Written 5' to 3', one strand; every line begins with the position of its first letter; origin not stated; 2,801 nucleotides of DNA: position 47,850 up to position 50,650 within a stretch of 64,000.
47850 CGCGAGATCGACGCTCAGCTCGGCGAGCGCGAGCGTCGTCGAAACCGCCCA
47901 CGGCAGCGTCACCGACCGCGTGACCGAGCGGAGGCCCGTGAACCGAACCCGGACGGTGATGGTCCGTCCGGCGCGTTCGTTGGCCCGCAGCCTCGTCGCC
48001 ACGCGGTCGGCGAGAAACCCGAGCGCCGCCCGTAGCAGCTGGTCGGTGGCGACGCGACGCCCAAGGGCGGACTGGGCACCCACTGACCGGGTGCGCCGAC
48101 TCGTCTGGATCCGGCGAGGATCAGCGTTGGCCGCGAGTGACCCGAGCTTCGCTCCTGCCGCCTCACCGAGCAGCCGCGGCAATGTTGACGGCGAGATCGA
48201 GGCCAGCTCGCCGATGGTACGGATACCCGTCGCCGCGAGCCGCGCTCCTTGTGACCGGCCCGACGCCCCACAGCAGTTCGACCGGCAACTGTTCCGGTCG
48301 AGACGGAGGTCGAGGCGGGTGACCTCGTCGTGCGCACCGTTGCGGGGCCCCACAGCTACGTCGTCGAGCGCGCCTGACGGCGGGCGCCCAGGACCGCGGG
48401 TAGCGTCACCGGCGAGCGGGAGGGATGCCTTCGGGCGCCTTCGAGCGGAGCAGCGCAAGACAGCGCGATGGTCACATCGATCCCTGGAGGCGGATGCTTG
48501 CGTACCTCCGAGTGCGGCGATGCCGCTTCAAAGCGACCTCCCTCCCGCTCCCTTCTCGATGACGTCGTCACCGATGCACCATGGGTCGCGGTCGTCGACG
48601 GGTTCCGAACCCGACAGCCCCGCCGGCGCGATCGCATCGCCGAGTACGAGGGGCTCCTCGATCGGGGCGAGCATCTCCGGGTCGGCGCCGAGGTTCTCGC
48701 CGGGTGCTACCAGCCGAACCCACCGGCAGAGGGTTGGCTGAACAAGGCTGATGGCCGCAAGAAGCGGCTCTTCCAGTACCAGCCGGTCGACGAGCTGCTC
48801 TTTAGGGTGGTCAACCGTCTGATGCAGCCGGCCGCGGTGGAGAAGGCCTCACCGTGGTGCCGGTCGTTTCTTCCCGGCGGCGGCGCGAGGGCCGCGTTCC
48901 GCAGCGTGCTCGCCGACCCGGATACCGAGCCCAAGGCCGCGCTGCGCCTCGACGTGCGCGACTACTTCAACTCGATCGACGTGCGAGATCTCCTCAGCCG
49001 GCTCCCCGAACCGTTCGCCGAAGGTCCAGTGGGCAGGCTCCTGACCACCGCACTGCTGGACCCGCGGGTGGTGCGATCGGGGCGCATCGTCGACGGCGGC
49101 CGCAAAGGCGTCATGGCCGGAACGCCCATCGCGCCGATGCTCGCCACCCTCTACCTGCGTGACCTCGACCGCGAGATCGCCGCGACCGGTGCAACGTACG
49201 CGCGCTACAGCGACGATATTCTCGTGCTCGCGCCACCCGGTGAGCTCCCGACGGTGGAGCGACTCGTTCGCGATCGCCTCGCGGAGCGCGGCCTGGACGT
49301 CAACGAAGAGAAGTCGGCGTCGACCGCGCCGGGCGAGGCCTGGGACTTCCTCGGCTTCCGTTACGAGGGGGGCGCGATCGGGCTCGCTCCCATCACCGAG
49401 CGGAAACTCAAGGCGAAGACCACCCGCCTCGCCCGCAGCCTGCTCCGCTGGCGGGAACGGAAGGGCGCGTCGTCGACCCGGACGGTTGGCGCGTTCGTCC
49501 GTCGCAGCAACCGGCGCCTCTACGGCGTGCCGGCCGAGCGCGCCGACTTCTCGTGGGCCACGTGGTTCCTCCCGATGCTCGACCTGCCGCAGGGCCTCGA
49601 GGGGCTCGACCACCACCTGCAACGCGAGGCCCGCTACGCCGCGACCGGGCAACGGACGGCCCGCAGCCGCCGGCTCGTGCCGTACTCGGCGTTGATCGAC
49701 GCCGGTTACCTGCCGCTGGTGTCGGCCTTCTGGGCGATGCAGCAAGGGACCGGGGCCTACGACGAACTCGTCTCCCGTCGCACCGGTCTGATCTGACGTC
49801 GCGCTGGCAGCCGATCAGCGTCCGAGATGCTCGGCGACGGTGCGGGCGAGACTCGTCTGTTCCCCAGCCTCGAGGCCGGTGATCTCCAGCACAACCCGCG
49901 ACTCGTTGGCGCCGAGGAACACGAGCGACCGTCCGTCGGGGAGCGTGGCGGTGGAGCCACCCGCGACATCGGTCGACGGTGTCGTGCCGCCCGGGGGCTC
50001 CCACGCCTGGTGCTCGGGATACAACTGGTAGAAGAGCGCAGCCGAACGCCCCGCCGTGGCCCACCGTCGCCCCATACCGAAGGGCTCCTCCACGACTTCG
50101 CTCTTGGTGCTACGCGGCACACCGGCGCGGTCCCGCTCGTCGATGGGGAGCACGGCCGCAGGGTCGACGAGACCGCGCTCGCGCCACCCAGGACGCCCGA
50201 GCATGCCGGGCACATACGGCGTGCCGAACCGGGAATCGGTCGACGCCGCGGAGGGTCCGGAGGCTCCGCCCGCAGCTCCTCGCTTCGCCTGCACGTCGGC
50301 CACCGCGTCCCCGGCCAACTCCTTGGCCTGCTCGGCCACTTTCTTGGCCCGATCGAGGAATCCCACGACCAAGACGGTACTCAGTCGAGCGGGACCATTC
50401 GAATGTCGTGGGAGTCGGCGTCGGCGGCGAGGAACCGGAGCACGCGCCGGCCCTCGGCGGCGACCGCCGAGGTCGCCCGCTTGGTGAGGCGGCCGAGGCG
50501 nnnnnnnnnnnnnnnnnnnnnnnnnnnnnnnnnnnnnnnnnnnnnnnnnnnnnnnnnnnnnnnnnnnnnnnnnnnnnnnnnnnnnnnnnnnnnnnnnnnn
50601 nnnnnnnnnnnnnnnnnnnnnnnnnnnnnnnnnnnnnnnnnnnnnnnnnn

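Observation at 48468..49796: Orphan reverse transcriptase inserted where the Y-family polymerase gene loses its 5' half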

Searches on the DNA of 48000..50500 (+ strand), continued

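Call 60: search_with_rna_model(model_id=R2, sources=[window, L002, L003, L009, L012, L014, L016, L017, L068, L155, L157, L020, L021, L022, L023, L025, L026, L027, L028, L029, L030, L031, L032, L033, L035, L036, L037, L038, L039, L040, L041, L042, L043, L044, L045, L046, L047, L048, L049, L050, L051, L052, L053, L054, L055, L056, L057, L058, L059, L060, L061, L062, L063, L064, L065, L066, L067], max_evalue=0.01, make_alignment=true)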
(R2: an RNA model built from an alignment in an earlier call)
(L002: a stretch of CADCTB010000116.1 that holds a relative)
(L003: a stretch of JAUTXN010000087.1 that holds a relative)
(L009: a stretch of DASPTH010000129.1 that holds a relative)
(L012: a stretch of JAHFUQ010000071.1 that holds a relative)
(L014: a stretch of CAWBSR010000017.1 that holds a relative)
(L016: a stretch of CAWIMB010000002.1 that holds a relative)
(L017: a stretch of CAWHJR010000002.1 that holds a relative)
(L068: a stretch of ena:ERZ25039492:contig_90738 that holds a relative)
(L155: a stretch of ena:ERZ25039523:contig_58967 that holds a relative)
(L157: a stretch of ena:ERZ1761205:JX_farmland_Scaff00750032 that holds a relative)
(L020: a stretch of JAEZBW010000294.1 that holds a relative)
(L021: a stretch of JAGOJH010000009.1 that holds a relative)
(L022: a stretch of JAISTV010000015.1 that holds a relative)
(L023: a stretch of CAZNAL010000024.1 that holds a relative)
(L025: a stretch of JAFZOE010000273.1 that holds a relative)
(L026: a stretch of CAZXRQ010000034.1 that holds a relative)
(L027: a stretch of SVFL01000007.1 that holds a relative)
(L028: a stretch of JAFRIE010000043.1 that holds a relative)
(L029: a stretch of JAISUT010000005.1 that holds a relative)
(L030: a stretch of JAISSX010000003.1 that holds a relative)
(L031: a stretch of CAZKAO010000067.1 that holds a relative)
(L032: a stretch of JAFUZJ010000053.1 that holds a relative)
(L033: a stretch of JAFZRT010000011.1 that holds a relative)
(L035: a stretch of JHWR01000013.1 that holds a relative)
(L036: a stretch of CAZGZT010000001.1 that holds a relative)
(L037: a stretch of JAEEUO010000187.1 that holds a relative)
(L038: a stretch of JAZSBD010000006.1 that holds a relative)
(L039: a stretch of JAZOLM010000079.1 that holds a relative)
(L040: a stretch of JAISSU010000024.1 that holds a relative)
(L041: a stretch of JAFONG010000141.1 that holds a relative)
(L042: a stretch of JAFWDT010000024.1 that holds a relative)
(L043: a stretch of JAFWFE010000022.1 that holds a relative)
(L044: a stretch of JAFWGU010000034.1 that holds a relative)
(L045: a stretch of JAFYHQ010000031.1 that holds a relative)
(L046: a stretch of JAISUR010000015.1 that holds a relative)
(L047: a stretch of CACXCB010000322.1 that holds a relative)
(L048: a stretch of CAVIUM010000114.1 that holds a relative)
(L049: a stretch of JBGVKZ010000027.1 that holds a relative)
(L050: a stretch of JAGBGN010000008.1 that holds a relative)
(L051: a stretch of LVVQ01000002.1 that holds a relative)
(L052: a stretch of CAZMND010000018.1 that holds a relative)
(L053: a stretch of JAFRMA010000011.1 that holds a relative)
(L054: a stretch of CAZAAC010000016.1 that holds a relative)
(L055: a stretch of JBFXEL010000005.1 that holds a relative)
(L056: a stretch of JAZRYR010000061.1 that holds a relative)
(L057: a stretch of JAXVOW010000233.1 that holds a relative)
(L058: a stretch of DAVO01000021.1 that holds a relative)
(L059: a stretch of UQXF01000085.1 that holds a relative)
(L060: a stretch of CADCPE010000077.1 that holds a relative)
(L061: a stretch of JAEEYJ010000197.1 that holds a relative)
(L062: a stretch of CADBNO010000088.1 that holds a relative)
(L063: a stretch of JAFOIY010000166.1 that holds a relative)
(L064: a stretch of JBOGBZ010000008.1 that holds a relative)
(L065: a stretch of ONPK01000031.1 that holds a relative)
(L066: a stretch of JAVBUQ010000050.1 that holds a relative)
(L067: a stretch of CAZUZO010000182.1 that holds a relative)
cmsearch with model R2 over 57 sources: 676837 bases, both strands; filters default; matches with E-value up to 0.01: 55.
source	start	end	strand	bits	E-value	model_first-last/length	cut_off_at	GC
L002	5907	6063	+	148.5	7.5e-32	1-152/152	no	0.69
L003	5879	6039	+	143.8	9e-31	1-152/152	no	0.65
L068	9906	10063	+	141.6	2.9e-30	1-152/152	no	0.68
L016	5906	6063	+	141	4e-30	1-152/152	no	0.69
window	48404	48560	+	140.8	4.5e-30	1-152/152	no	0.67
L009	5915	6072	+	136.8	3.9e-29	1-152/152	no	0.71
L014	5911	6069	+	131.3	7.3e-28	1-152/152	no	0.7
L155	8909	9069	+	130.1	1.4e-27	1-152/152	no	0.68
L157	8938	9096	+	128.9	2.6e-27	1-152/152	no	0.73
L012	3905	4087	+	125.8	1.4e-26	1-152/152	no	0.69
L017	5930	6087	+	125.7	1.4e-26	1-152/152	no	0.69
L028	5849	5999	+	99.6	1.6e-20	1-152/152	no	0.47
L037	1433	1583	+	99.5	1.7e-20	1-152/152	no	0.5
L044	3812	3961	+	98.7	2.6e-20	1-152/152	no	0.47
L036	5847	5996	+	97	6.5e-20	1-152/152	no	0.47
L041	4019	4168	+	96.6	8.1e-20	1-152/152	no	0.47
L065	5767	5917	+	95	1.9e-19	1-152/152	no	0.47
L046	5497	5647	+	93.5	4.2e-19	1-152/152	no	0.58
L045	5846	5996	+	91.1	1.5e-18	1-152/152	no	0.46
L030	5377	5543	+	90.8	1.8e-18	1-152/152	no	0.69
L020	5770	5919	+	89.8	3e-18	1-152/152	no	0.49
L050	599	747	+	88.7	5.4e-18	1-152/152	no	0.56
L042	5847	6001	+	88.3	6.7e-18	1-152/152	no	0.43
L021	5780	5941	+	87.7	9.1e-18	1-152/152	no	0.5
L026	5838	5995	+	87.1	1.3e-17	1-152/152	no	0.52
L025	670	819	+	86.6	1.7e-17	1-152/152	no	0.49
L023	685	834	+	85.7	2.7e-17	1-152/152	no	0.5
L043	4699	4848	+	81.6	2.4e-16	1-152/152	no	0.47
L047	5680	5830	+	81.3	2.9e-16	1-152/152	no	0.37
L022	5846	5997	+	78.2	1.5e-15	1-152/152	no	0.6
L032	5790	5981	+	76.5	3.7e-15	1-152/152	no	0.48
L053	5846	5995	+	75.4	6.6e-15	1-152/152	no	0.46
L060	4800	4949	+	71.9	4.2e-14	1-152/152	no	0.37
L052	5815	5976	+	71.9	4.3e-14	1-152/152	no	0.39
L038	5847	5991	+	71.7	4.7e-14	1-152/152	no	0.43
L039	5847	5991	+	71.7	4.7e-14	1-152/152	no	0.43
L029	5773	5926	+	71.1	6.5e-14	1-152/152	no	0.66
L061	3405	3555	+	71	6.8e-14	1-152/152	no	0.51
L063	1724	1874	+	69.4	1.6e-13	1-152/152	no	0.5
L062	5691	5880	+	67.6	4.2e-13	1-152/152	no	0.47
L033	5727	5880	+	66.9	6.2e-13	1-152/152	no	0.53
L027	5713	5890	+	66.4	7.8e-13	1-152/152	no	0.42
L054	4506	4659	+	65.2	1.5e-12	1-152/152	no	0.45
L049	5806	5965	+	63.7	3.3e-12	1-152/152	no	0.37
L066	5486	5641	+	62.5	6.2e-12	1-152/152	no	0.55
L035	5813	5952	+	60.6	1.7e-11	1-152/152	no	0.43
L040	5624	5783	+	51.6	2.1e-09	1-152/152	no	0.41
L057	5415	5572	+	51.6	2.1e-09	1-152/152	no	0.46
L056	5796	5930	+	49.5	6.5e-09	1-152/152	no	0.31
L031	641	847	+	46.5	3.2e-08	1-152/152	no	0.49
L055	7228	7390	+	44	1.2e-07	1-152/152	no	0.47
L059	5190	5369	+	43.6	1.5e-07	1-152/152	no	0.44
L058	7252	7410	+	34.4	2.1e-05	1-152/152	no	0.49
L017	5930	6087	-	29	0.00037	1-152/152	no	0.69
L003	5879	6039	-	26.2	0.0017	1-152/152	no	0.65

Alignment A5: 55 matches aligned to the model, 305 columns, each read 5' to 3' on its own strand. Consensus structure (alignment columns), stored with it:
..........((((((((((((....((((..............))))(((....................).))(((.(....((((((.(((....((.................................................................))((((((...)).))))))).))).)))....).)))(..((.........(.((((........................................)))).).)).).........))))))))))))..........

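Call 61: search_with_rna_model(model_id=R2, sources=[window, L002, L003, L009, L012, L014, L016, L017, L068, L155, L157, L020, L021, L022, L023, L025, L026, L027, L028, L029, L030, L031, L032, L033, L035, L036, L037, L038, L039, L040, L041, L042, L043, L044, L045, L046, L047, L048, L049, L050, L051, L052, L053, L054, L055, L056, L057, L058, L059, L060, L061, L062, L063, L064, L065, L066, L067], max_evalue=0.0001, make_alignment=true)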
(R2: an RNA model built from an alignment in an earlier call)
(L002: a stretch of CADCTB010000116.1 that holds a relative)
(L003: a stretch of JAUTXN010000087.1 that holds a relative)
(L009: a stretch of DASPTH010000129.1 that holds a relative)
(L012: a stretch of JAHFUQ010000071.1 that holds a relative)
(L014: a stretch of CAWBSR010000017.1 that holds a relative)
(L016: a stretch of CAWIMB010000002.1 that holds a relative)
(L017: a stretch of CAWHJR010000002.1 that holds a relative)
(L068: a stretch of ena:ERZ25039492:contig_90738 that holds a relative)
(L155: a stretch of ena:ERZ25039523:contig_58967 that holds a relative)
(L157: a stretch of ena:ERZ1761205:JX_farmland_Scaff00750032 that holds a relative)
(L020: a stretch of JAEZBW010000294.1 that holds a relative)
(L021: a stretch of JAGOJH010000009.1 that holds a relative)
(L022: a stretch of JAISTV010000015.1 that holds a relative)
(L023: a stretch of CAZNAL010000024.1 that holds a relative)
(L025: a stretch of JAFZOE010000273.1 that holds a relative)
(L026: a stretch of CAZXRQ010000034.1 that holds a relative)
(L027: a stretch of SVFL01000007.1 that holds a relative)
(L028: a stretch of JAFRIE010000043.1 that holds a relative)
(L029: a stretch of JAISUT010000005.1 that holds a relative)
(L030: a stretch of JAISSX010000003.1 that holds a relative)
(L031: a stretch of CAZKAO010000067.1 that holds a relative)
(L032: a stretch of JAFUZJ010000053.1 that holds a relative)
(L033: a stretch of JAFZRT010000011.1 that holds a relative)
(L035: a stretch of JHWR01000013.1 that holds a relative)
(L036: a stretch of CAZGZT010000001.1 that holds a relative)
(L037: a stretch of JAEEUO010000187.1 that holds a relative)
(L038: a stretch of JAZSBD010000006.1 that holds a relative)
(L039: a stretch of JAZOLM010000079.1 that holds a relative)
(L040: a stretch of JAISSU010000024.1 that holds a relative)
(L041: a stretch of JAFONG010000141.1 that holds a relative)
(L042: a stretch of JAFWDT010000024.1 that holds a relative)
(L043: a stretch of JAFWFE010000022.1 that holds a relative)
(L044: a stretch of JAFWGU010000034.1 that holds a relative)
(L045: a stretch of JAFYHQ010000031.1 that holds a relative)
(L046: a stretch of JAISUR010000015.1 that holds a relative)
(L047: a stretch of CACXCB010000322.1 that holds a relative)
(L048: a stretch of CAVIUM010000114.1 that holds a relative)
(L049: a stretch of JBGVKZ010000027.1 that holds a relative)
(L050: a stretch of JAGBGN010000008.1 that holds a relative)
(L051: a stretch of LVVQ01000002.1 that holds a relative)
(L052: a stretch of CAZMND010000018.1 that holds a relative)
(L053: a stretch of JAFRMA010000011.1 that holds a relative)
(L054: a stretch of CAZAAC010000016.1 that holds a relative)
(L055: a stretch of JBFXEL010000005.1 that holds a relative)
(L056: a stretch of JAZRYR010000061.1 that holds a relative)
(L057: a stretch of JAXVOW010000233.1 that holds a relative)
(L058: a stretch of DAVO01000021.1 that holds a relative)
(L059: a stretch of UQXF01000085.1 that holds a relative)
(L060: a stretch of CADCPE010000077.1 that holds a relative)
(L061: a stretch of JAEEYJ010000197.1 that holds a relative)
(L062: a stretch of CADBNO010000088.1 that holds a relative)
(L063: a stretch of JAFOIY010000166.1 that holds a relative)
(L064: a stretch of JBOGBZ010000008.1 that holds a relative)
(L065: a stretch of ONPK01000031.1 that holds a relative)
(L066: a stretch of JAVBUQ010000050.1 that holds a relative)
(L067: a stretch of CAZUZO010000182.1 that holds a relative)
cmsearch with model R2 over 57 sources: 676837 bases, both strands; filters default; matches with E-value up to 0.0001: 53.
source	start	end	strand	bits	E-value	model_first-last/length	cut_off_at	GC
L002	5907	6063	+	148.5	7.5e-32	1-152/152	no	0.69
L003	5879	6039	+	143.8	9e-31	1-152/152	no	0.65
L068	9906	10063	+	141.6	2.9e-30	1-152/152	no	0.68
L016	5906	6063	+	141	4e-30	1-152/152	no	0.69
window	48404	48560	+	140.8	4.5e-30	1-152/152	no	0.67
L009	5915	6072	+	136.8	3.9e-29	1-152/152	no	0.71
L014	5911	6069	+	131.3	7.3e-28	1-152/152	no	0.7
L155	8909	9069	+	130.1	1.4e-27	1-152/152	no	0.68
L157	8938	9096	+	128.9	2.6e-27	1-152/152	no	0.73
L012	3905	4087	+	125.8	1.4e-26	1-152/152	no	0.69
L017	5930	6087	+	125.7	1.4e-26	1-152/152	no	0.69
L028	5849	5999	+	99.6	1.6e-20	1-152/152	no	0.47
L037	1433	1583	+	99.5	1.7e-20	1-152/152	no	0.5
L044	3812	3961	+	98.7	2.6e-20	1-152/152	no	0.47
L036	5847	5996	+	97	6.5e-20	1-152/152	no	0.47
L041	4019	4168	+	96.6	8.1e-20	1-152/152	no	0.47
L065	5767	5917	+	95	1.9e-19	1-152/152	no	0.47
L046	5497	5647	+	93.5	4.2e-19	1-152/152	no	0.58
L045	5846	5996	+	91.1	1.5e-18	1-152/152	no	0.46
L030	5377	5543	+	90.8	1.8e-18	1-152/152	no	0.69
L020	5770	5919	+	89.8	3e-18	1-152/152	no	0.49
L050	599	747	+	88.7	5.4e-18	1-152/152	no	0.56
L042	5847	6001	+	88.3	6.7e-18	1-152/152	no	0.43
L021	5780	5941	+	87.7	9.1e-18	1-152/152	no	0.5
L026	5838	5995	+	87.1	1.3e-17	1-152/152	no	0.52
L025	670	819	+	86.6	1.7e-17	1-152/152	no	0.49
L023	685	834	+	85.7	2.7e-17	1-152/152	no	0.5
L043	4699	4848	+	81.6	2.4e-16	1-152/152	no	0.47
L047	5680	5830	+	81.3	2.9e-16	1-152/152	no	0.37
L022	5846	5997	+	78.2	1.5e-15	1-152/152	no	0.6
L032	5790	5981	+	76.5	3.7e-15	1-152/152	no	0.48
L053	5846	5995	+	75.4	6.6e-15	1-152/152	no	0.46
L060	4800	4949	+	71.9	4.2e-14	1-152/152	no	0.37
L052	5815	5976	+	71.9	4.3e-14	1-152/152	no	0.39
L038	5847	5991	+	71.7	4.7e-14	1-152/152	no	0.43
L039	5847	5991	+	71.7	4.7e-14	1-152/152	no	0.43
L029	5773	5926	+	71.1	6.5e-14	1-152/152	no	0.66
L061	3405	3555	+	71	6.8e-14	1-152/152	no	0.51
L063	1724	1874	+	69.4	1.6e-13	1-152/152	no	0.5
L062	5691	5880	+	67.6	4.2e-13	1-152/152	no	0.47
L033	5727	5880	+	66.9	6.2e-13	1-152/152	no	0.53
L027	5713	5890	+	66.4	7.8e-13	1-152/152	no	0.42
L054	4506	4659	+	65.2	1.5e-12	1-152/152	no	0.45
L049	5806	5965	+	63.7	3.3e-12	1-152/152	no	0.37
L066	5486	5641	+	62.5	6.2e-12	1-152/152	no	0.55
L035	5813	5952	+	60.6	1.7e-11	1-152/152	no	0.43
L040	5624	5783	+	51.6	2.1e-09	1-152/152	no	0.41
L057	5415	5572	+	51.6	2.1e-09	1-152/152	no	0.46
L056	5796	5930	+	49.5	6.5e-09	1-152/152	no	0.31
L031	641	847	+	46.5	3.2e-08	1-152/152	no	0.49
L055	7228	7390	+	44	1.2e-07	1-152/152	no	0.47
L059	5190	5369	+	43.6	1.5e-07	1-152/152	no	0.44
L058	7252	7410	+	34.4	2.1e-05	1-152/152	no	0.49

Alignment A6: 53 matches aligned to the model, 289 columns, each read 5' to 3' on its own strand. Consensus structure (alignment columns), stored with it:
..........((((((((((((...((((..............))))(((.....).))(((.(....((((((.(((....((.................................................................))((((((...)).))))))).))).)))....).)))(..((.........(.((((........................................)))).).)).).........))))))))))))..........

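Call 89: search_with_rna_model(model_id=R2, sources=[L163, L164, L165, L166, L167, L178, L179, L180, L181, L182, L183, L184, L185, L190, L195, L204, L208, L225, L069, L158, L161, L162, L156], max_evalue=1)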
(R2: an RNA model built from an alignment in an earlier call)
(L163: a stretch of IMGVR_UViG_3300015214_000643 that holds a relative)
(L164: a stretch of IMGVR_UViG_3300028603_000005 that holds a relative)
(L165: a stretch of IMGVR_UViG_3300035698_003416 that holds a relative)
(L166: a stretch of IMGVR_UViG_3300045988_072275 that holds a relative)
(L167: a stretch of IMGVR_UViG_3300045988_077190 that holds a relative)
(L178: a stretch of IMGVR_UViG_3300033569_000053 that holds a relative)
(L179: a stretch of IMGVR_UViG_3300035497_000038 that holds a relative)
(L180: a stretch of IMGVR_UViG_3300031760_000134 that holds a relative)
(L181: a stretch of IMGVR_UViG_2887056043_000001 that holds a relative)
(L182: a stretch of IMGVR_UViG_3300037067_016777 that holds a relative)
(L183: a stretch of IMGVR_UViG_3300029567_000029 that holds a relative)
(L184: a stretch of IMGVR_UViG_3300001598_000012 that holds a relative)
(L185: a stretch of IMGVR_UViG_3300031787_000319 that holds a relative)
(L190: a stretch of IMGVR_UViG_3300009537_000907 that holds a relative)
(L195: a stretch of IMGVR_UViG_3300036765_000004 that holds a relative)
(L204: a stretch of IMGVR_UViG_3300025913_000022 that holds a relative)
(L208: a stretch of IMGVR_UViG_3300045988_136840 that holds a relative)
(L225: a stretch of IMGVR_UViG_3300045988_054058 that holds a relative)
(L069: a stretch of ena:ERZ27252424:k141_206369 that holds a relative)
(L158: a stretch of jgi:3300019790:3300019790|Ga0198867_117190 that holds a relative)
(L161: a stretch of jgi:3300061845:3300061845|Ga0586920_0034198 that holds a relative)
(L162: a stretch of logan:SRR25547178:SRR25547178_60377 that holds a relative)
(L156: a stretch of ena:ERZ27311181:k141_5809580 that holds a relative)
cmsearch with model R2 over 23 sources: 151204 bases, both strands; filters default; matches with E-value up to 1: 6.
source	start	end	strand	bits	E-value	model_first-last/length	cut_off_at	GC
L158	4587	4744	+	144.4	1.5e-31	1-152/152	no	0.67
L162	886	1042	+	143.5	2.4e-31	1-152/152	no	0.66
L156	8937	9096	+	142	5.4e-31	1-152/152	no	0.68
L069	4292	4448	-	139.3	2.3e-30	1-152/152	no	0.68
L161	297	455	+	138.5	3.4e-30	1-152/152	no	0.68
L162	886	1042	-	23.5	0.0016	1-152/152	no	0.66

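Call 93: search_rna_families(sources=[L036, L026, L050, L038, L022], threshold=evalue, max_evalue=0.1)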
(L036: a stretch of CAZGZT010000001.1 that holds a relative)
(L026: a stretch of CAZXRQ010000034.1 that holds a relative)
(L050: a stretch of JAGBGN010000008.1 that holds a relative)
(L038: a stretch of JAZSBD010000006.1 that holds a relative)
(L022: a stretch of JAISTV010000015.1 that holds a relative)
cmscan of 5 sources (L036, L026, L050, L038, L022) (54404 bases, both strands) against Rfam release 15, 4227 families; matches with E-value up to 0.1: 5.
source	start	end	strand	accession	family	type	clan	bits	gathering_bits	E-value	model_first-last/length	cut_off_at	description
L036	5876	5978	+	RF03026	RT-5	Gene; sRNA;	-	79.7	45.7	4.1e-14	1-104/104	no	RT-5 RNA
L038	5873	5972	+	RF03026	RT-5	Gene; sRNA;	-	68.7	45.7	2.1e-11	1-104/104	no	RT-5 RNA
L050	627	727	+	RF03026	RT-5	Gene; sRNA;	-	67.2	45.7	5.1e-11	1-104/104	no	RT-5 RNA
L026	5873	5975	+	RF03026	RT-5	Gene; sRNA;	-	66.9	45.7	6.1e-11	1-104/104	no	RT-5 RNA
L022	5878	5978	+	RF03026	RT-5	Gene; sRNA;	-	50.8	45.7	5.7e-07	1-104/104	no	RT-5 RNA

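Call 95: search_rna_families(source=window, start=48395, end=48565, threshold=evalue, max_evalue=10, show_alignments=2)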
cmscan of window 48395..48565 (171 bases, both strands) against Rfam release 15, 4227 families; matches with E-value up to 10: 1.
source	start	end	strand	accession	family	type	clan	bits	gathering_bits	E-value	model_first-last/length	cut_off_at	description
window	48405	48417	+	RF01129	sR44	Gene; snRNA; snoRNA; CD-box;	-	10.4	45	2.2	43-55/55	no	Small nucleolar RNA sR44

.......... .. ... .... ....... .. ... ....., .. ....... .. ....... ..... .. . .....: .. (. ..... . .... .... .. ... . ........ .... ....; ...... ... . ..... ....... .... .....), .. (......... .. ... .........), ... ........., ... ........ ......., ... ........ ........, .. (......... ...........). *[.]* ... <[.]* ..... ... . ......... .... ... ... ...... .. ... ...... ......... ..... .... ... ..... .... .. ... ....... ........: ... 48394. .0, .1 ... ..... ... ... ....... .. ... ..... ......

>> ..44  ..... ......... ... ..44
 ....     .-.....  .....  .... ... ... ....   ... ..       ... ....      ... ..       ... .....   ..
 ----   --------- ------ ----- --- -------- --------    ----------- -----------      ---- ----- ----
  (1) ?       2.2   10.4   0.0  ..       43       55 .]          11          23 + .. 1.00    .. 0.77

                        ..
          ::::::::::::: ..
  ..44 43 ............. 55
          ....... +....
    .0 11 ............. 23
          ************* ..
